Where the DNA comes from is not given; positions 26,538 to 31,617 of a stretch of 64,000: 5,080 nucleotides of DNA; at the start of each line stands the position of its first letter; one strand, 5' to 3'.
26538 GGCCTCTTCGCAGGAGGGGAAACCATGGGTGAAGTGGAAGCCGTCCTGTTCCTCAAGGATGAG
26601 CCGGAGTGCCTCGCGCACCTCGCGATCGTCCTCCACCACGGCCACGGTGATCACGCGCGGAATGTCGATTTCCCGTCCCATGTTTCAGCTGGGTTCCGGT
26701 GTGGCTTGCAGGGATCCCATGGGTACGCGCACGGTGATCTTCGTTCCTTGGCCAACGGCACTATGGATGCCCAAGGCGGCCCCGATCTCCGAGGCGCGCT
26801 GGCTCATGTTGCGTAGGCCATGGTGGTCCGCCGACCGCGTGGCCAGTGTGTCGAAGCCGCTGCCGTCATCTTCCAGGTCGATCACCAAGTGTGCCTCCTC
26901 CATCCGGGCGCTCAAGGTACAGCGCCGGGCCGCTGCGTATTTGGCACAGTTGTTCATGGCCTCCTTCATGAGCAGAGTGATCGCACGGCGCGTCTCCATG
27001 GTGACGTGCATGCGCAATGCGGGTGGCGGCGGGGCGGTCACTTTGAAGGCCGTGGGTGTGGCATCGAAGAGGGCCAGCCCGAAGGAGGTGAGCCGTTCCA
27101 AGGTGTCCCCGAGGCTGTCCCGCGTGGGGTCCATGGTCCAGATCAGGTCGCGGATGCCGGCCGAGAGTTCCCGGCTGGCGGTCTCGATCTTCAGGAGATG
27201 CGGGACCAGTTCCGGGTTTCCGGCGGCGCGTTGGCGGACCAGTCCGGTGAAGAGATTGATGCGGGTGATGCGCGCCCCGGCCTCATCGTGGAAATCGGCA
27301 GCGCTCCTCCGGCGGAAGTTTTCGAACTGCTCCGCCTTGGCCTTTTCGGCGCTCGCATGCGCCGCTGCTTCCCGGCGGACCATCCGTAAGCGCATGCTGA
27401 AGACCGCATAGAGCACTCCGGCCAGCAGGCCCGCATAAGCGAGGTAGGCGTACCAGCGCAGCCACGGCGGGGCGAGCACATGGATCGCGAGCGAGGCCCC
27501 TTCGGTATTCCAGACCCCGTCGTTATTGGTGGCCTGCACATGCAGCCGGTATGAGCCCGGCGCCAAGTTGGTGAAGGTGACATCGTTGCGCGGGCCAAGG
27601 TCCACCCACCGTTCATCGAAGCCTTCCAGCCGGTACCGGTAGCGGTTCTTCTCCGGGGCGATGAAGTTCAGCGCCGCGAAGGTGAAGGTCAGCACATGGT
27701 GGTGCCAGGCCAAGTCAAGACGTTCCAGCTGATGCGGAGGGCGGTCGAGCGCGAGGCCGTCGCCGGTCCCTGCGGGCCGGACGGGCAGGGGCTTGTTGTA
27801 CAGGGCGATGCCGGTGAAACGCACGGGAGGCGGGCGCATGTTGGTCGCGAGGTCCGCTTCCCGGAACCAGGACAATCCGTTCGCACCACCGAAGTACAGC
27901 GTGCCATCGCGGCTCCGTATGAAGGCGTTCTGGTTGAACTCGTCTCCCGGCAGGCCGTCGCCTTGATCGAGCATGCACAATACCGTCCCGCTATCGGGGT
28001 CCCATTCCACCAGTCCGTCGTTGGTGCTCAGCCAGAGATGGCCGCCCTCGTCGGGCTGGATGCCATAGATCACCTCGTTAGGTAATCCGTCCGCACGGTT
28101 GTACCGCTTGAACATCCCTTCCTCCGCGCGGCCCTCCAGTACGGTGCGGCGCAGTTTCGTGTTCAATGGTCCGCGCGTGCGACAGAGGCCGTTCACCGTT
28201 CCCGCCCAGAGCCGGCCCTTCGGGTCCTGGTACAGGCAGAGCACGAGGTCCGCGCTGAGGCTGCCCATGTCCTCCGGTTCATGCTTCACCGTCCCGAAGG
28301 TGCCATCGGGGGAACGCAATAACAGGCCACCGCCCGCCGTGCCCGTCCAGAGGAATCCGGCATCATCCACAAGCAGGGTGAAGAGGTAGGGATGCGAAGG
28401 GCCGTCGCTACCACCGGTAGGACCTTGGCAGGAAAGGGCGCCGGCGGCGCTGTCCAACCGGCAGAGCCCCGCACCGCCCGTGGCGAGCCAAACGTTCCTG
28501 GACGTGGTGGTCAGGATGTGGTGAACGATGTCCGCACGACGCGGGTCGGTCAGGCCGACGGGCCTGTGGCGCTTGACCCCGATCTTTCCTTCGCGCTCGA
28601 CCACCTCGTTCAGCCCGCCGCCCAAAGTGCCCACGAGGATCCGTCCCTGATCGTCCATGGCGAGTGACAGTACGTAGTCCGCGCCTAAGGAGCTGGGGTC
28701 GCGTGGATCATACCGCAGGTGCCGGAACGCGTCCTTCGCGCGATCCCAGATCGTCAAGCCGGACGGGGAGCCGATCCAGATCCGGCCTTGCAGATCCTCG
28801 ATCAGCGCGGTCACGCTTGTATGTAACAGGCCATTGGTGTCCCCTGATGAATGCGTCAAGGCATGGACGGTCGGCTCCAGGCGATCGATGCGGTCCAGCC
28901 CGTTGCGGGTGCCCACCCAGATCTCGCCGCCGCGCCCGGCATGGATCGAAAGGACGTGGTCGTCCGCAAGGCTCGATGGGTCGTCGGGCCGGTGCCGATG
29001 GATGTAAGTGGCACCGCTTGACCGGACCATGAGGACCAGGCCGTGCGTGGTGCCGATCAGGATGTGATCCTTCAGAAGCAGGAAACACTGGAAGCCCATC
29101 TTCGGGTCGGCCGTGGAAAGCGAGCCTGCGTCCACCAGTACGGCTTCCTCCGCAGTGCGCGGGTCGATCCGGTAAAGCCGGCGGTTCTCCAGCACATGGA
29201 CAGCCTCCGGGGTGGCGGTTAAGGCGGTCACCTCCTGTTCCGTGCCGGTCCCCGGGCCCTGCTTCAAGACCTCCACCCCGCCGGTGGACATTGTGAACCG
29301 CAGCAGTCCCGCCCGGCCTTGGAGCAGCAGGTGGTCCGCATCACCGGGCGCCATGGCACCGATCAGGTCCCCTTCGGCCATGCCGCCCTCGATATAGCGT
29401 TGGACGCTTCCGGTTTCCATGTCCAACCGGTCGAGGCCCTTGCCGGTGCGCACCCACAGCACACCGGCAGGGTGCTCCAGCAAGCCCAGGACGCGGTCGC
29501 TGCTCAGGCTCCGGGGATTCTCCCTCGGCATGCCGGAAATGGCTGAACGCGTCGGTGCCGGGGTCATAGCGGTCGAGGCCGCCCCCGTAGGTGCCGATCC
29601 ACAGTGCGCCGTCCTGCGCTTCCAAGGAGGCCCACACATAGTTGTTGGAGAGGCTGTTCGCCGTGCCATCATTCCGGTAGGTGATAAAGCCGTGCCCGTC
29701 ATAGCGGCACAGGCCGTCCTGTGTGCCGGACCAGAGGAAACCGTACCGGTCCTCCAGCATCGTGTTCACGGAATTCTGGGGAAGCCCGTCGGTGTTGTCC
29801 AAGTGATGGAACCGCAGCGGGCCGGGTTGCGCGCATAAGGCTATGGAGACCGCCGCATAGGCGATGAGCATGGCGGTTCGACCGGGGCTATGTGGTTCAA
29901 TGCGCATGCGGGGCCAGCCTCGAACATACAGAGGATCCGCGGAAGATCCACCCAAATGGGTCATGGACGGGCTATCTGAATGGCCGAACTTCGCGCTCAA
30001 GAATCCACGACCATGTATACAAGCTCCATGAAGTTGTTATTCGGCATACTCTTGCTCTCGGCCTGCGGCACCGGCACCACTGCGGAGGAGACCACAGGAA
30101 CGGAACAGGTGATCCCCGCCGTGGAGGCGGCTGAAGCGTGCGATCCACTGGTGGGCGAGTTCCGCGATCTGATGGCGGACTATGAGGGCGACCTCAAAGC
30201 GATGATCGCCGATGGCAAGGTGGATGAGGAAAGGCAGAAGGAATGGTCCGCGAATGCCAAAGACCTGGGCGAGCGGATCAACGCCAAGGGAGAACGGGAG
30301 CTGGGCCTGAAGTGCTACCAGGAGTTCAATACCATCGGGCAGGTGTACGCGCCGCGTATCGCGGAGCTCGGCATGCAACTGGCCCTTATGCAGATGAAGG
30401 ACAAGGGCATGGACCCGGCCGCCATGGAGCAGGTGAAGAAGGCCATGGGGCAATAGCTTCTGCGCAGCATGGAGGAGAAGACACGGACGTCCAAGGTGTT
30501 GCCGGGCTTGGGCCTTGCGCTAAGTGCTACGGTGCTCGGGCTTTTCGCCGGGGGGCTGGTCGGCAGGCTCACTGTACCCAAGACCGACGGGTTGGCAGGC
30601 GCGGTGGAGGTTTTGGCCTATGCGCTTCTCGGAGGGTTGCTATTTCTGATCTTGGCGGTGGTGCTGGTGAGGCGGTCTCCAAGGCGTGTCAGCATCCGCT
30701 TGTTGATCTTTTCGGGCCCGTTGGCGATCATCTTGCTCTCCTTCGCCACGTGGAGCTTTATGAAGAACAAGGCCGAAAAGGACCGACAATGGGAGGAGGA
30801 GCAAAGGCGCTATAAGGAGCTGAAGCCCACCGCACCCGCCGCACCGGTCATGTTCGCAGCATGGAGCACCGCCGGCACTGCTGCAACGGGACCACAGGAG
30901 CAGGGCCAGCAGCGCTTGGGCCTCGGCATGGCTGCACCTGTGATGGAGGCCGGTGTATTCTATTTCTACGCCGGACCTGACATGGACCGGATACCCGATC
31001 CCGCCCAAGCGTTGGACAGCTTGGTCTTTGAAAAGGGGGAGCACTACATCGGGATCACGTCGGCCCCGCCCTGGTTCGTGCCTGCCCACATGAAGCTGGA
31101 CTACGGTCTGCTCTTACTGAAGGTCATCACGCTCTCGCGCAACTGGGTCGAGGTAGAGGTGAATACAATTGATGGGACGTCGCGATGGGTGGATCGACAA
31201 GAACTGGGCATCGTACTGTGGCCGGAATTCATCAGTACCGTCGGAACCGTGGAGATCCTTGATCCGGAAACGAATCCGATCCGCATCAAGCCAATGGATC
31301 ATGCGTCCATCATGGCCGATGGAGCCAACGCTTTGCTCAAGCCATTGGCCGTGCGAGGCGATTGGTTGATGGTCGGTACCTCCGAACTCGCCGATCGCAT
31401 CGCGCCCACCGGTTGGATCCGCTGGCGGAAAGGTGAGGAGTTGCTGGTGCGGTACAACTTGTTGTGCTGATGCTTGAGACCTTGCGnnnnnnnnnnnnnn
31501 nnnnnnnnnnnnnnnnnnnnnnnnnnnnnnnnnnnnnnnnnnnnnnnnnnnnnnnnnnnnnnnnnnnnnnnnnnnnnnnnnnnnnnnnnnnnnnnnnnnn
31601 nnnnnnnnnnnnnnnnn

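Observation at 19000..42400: Dense, localized cluster of gene-disrupting lesions (10 or more frameshifts plus one amber) in a 23-kb stretch, against intact genes elsewhere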

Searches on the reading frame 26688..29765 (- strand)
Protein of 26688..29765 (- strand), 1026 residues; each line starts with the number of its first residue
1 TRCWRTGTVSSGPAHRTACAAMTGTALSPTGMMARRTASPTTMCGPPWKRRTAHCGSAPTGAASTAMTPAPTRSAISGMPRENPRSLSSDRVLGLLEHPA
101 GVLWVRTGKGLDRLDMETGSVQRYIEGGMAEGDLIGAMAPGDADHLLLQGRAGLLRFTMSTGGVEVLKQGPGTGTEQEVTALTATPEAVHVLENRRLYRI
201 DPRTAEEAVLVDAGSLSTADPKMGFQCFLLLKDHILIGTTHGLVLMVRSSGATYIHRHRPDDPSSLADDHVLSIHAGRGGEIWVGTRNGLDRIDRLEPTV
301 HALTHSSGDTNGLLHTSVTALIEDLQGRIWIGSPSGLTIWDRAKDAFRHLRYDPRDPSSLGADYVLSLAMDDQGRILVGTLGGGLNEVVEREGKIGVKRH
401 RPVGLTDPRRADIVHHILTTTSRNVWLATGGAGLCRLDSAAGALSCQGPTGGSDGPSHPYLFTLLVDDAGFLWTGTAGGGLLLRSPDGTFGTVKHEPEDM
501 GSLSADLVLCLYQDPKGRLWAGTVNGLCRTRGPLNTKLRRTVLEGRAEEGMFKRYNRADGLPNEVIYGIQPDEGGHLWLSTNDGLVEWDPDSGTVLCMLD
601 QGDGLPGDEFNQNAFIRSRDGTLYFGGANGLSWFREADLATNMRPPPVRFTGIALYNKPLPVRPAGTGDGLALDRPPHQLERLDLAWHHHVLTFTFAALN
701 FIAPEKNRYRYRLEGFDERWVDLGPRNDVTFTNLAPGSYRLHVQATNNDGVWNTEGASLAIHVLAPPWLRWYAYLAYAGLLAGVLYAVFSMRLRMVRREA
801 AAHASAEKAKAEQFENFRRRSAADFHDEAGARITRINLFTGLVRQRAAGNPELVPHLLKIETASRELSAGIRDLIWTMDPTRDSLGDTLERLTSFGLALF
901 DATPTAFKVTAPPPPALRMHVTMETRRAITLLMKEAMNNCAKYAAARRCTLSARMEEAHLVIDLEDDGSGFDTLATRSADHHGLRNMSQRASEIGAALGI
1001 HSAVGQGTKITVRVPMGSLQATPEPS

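Call 7: search_protein_families(library=pfam, proteins=[window:26688-29765:-], max_evalue=0.01)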
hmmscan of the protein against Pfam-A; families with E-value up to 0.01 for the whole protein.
window:26688-29765:- (1026 aa): 5 families
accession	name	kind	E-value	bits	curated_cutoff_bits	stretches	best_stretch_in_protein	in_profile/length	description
PF07494.17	Reg_prop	-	7.4e-28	93.5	20.4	1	502-525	1-24/24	Two component regulator propeller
PF07495.19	Y_Y_Y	-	2.5e-21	75.8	26.6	1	701-764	2-65/65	Y_Y_Y domain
PF02518.31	HATPase_c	-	5e-08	33.8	26.4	1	927-1016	4-109/111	Histidine kinase-, DNA gyrase B-, and HSP90-like ATPase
PF07730.19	HisKA_3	-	3.4e-05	24.8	24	1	818-881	2-66/68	Histidine kinase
PF13581.12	HATPase_c_2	-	0.0018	18.7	27.4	1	919-991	22-97/127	Histidine kinase-like ATPase domain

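Call 11: find_related_loci(query=window:26688-29702:-, collection=genome_contigs, flank=10000)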
Query window:26688-29702:- (1005 aa) in genome_contigs; peptide patterns used: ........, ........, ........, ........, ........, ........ (x = any residue, [..] = any of these).
62 stretches matched a pattern; 31 encode a relative of the query (tblastn E <= 1e-3); 31 distinct loci.
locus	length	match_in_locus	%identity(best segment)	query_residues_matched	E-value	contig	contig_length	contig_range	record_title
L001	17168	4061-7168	65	60-1002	0e+0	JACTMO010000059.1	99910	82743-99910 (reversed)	MAG: Bacteroidetes bacterium isolate BJ7 scaffold_384, whole genome shotgun sequence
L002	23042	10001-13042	55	61-1000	0e+0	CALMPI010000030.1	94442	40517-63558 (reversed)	MAG TPA_asm: uncultured Flavobacteriales bacterium isolate SRR2107183_bin.102_CONCOCT_v1.1_MAG genome assembly, contig:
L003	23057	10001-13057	52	61-989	0e+0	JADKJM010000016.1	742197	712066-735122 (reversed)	MAG: Flavobacteriales bacterium isolate Vibo_18-Q3-R45-57_BATAC.153 tig00177804-10-7426140, whole genome shotgun sequenc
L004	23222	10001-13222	46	62-998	0e+0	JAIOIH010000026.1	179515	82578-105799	MAG: Flavobacteriales bacterium isolate MAG_25 contig_84821, whole genome shotgun sequence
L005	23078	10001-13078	44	65-997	0e+0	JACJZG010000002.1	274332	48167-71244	MAG: Flavobacteriales bacterium isolate HK-STAS-BACT-58 HK-STAS-BACT-58_2, whole genome shotgun sequence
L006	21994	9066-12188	43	48-995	0e+0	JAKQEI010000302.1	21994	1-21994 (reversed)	MAG: Bacteroidota bacterium isolate USDE_maxbin.097 k141_63453, whole genome shotgun sequence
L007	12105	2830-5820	42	48-997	5e-175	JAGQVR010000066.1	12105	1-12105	MAG: Flavobacteriales bacterium isolate HKST-UBA109 NODE_67_length_12105_cov_3.695045, whole genome shotgun sequence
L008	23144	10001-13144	43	48-1004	0e+0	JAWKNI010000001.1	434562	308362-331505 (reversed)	MAG: Flavobacteriales bacterium isolate AC3.41 AC3.41.fa-1, whole genome shotgun sequence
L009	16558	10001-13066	34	61-981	3e-160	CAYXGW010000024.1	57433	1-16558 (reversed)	MAG TPA_asm: uncultured Deferribacteres bacterium isolate binchicken_co182_195 genome assembly, contig: NODE_68_length_5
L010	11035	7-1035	69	657-999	5e-150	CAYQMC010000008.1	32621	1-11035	MAG TPA_asm: uncultured Chryseobacterium sp. isolate binchicken_co208_44 genome assembly, contig: NODE_1822_length_32621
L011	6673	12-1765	54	207-993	1e-146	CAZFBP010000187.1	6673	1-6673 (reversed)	MAG TPA_asm: uncultured Chryseobacterium sp. isolate binchicken_co16_2 genome assembly, contig: NODE_18843_length_6673_c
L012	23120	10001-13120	30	213-995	3e-122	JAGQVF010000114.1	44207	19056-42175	MAG: Bacteroidales bacterium isolate HKST-UBA08 2015-01-06_1_(paired)_contig_88220, whole genome shotgun sequence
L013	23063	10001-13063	43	65-994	0e+0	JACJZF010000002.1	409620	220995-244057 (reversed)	MAG: Flavobacteriales bacterium isolate HK-STAS-BACT-57 HK-STAS-BACT-57_2, whole genome shotgun sequence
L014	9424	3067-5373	33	36-781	9e-102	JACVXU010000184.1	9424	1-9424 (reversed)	MAG: Bacteroidetes bacterium isolate B4_bin.17 scaffold_2863, whole genome shotgun sequence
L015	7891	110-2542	33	41-803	1e-101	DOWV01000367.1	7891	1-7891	MAG TPA_asm: Bacteroidetes bacterium isolate UBA9647 contig_50805, whole genome shotgun sequence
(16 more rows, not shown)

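Call 35: find_homologous_proteins(query=window:26688-29702:-, max_evalue=1e-100)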
Query window:26688-29702:- (1005 aa): 1118 proteins with E <= 1e-100 among 8000 candidates; the best 120 are listed.
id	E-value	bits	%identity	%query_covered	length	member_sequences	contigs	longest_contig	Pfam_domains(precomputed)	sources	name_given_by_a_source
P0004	0.0e+0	2028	93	94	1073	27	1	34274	PF07495.20,PF07494.18,PF02518.32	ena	-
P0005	0.0e+0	1431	65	94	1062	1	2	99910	PF07495.20,PF07494.18,PF07730.20,PF02518.32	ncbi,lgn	-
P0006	0.0e+0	1182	65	77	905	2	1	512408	PF07495.20,PF23748.2,PF07494.18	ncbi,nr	ncbi:MAG: hypothetical protein IPM46_02615 [Flavobacteriales bacterium]|nr:hypothetical protein [Fla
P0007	0.0e+0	1087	55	92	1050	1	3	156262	PF07495.20,PF07494.18,PF13581.13,PF07730.20,PF02518.32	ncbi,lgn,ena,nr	ncbi:MAG TPA: two-component regulator propeller domain-containing protein [Flavobacteriales bacteriu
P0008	0.0e+0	1083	54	94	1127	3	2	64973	PF07495.20,PF07494.18,PF13581.13,PF07730.20,PF08450.19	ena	-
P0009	0.0e+0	1056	53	93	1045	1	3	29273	PF07495.20,PF07494.18,PF13581.13,PF07730.20,PF02518.32,PF08450.19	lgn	-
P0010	0.0e+0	1055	53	92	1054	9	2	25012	PF07495.20,PF07494.18,PF13581.13,PF02518.32,PF16819.12,PF08450.19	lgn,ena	-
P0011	0.0e+0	1042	52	93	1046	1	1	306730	PF07495.20,PF07494.18,PF13581.13,PF02518.32,PF08450.19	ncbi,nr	ncbi:MAG: ATP-binding protein [Flavobacteriales bacterium]|nr:ATP-binding protein [Flavobacteriales 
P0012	0.0e+0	1039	52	93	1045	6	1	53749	PF07495.20,PF07494.18,PF13581.13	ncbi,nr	ncbi:MAG: hypothetical protein IT226_11035 [Flavobacteriales bacterium]|nr:hypothetical protein [Fla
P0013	9.8e-245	833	43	93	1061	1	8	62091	PF07495.20,PF23748.2,PF07494.18,PF13581.13,PF07730.20,PF02518.32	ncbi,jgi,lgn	-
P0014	6.1e-236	804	44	93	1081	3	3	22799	PF07495.20,PF23748.2,PF07494.18,PF13581.13,PF07730.20,PF02518.32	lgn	-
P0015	2.3e-159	550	32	74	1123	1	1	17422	PF07495.20,PF23748.2,PF07494.18,PF07228.18,PF08450.19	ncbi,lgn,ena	-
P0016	8.1e-159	548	30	73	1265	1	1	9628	PF07495.20,PF23748.2,PF07494.18,PF13185.13,PF01590.33,PF13581.13,PF07730.20,PF02518.32,PF13492.13,PF08450.19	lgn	-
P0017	1.1e-158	548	37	77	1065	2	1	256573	PF07495.20,PF23748.2,PF07494.18,PF02518.32,PF08450.19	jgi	-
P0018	1.6e-158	547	36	74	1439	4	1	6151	PF08447.19,PF13426.14,PF07495.20,PF13188.14,PF23748.2,PF07494.18,PF08448.17,PF00563.26,PF00989.32,PF00990.27,PF08450.19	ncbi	-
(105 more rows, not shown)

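Call 36: find_encoding_contigs(protein=P0004, flank=10000, max_places=10)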
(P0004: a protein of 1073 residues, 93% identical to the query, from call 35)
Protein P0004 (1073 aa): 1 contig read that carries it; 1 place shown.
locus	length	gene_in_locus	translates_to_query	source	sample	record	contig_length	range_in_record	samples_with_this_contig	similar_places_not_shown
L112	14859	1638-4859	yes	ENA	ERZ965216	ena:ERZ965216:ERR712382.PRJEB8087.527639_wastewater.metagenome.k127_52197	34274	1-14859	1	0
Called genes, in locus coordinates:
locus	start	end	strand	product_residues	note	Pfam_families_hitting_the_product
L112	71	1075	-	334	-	-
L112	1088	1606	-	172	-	-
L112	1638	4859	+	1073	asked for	PF07494:Reg_prop (faint), PF07495:Y_Y_Y, PF02518:HATPase_c (weak)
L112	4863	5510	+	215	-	PF00072:Response_reg, PF00196:GerE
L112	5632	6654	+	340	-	-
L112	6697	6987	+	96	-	-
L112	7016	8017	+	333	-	-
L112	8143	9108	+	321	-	PF00691:OmpA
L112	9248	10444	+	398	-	PF13415:Beta-prop_FBX42, PF24681:Kelch_KLHDC2_KLHL20_DRC7, PF24981:Beta-prop_ATRN-LZTR1 (weak), PF01344:Kelch_1 (weak), PF13415:Beta-prop_FBX42, PF13964:Beta-prop_Calicin, PF13418:Beta-prop_TYW4 (weak), PF18962:Por_Secre_tail, +2 more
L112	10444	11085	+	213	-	PF01596:Methyltransf_3, PF01135:PCMT (weak), PF13578:Methyltransf_24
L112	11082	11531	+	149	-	PF09413:DUF2007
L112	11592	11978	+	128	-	-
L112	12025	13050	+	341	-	PF00155:Aminotran_1_2, PF01212:Beta_elim_lyase, PF01041:DegT_DnrJ_EryC1 (faint)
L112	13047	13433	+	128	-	-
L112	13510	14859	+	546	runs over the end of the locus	PF07536:HWE_HK (weak), PF07568:HisKA_2, PF13581:HATPase_c_2, PF02518:HATPase_c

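Call 61: list_cluster_members(proteins=[P0004])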
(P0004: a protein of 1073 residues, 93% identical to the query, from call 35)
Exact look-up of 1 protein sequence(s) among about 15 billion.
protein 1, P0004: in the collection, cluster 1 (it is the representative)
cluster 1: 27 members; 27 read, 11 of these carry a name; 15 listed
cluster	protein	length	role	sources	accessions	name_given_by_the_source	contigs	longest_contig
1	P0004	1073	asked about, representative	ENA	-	-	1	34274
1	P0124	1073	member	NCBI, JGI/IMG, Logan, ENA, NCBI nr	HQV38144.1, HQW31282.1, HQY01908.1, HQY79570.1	MAG TPA: two-component regulator propeller domain-containing protein [Flavobacteriales ... | ligand-binding sensor domain-containing protein/signal transduction histidine kinase | two-component regulator propeller domain-containing protein [Flavobacteriales bacterium]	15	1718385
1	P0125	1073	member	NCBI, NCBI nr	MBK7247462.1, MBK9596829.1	MAG: hypothetical protein IPO60_00530 [Flavobacteriales bacterium] | hypothetical protein [Flavobacteriales bacterium]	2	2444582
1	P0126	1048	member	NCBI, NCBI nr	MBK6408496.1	MAG: hypothetical protein IPF78_02110 [Flavobacteriales bacterium] | hypothetical protein [Flavobacteriales bacterium]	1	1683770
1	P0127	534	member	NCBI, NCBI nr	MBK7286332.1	MAG: hypothetical protein IPI95_04065 [Flavobacteriales bacterium] | hypothetical protein [Flavobacteriales bacterium]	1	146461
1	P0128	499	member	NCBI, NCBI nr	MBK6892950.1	MAG: hypothetical protein IPH00_07395 [Flavobacteriales bacterium] | hypothetical protein [Flavobacteriales bacterium]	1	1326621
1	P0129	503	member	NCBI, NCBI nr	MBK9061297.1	MAG: hypothetical protein IPL81_16055 [Flavobacteriales bacterium] | hypothetical protein [Flavobacteriales bacterium]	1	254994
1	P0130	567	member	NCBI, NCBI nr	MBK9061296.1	MAG: hypothetical protein IPL81_16050 [Flavobacteriales bacterium] | hypothetical protein [Flavobacteriales bacterium]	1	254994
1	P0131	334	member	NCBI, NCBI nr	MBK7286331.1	MAG: hypothetical protein IPI95_04060 [Flavobacteriales bacterium] | hypothetical protein [Flavobacteriales bacterium]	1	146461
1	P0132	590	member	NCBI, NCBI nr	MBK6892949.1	MAG: hypothetical protein IPH00_07390 [Flavobacteriales bacterium] | hypothetical protein [Flavobacteriales bacterium]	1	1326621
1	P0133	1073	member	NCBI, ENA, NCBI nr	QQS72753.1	MAG: hypothetical protein IPP95_00505 [Flavobacteriales bacterium]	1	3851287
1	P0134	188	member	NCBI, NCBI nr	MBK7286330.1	MAG: hypothetical protein IPI95_04055 [Flavobacteriales bacterium] | hypothetical protein [Flavobacteriales bacterium]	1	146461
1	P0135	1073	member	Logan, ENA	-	-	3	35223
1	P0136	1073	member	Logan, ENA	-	-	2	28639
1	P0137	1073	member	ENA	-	-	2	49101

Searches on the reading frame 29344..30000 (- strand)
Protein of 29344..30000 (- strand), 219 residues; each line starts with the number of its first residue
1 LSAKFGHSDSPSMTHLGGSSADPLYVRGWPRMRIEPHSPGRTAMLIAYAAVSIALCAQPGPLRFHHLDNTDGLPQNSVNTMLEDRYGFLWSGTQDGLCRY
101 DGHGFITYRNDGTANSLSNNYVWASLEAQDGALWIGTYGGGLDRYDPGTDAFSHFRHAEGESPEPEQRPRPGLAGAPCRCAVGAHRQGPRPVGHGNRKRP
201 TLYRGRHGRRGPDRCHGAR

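Call 7: search_protein_families(library=pfam, proteins=[window:29344-30000:-], max_evalue=0.01)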
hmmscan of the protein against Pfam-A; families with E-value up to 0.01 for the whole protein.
window:29344-30000:- (219 aa): 1 family
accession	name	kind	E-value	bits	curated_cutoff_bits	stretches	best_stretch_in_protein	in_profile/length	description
PF07494.17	Reg_prop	-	4.7e-12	45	20.4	2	116-139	1-24/24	Two component regulator propeller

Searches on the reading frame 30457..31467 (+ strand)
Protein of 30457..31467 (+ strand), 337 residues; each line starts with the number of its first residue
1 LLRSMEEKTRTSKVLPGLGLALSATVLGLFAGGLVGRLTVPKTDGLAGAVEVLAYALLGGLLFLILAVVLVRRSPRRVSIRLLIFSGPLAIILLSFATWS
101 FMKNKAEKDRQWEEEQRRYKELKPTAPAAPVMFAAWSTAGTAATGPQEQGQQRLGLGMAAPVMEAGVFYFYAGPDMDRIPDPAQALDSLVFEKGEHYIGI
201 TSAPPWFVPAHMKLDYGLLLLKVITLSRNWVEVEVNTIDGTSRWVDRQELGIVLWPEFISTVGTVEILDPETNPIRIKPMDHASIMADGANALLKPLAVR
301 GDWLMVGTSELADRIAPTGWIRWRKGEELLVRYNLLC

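Call 7: search_protein_families(library=pfam, proteins=[window:30457-31467:+], max_evalue=0.01)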
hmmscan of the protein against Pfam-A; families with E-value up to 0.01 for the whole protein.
window:30457-31467:+ (337 aa): 1 family
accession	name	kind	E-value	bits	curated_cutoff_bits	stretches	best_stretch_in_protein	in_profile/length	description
PF13567.11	DUF4131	-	0.0061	16.7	31.6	0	54-115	6-64/165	Domain of unknown function (DUF4131)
